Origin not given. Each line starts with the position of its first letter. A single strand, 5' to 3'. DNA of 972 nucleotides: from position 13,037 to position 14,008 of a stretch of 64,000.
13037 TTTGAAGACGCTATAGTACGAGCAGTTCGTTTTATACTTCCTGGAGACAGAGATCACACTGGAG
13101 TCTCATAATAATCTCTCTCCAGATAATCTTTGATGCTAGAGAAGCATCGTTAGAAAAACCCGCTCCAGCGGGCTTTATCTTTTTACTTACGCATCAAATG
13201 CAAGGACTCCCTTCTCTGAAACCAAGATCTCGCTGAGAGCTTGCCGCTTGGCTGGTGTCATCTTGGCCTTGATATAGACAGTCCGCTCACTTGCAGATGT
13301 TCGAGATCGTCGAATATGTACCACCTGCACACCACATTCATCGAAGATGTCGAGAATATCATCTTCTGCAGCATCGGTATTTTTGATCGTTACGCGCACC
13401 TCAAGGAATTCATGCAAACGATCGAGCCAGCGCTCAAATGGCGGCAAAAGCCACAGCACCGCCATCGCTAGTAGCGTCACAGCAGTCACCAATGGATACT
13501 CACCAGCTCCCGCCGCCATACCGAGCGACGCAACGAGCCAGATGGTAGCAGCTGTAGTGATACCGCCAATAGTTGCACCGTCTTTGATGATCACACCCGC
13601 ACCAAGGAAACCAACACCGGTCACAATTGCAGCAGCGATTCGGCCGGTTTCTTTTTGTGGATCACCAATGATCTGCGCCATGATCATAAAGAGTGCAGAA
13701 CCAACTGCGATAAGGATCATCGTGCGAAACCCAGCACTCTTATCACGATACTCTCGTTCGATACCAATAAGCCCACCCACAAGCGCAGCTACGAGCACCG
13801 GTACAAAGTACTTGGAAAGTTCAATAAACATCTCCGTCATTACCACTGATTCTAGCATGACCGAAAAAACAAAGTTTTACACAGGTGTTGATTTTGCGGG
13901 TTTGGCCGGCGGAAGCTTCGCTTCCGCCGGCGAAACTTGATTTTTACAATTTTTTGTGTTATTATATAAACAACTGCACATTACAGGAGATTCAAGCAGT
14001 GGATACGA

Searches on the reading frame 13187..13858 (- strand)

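Call 74: search_protein_families(library=pfam, proteins=[window:13187-13858:-], max_evalue=0.001)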
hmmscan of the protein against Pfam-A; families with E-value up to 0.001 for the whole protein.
window:13187-13858:- (223 aa): 1 family
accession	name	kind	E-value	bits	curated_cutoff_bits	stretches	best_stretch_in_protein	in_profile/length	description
PF02308.21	MgtC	-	8e-38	129.9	31.4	1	22-143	2-120/121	MgtC family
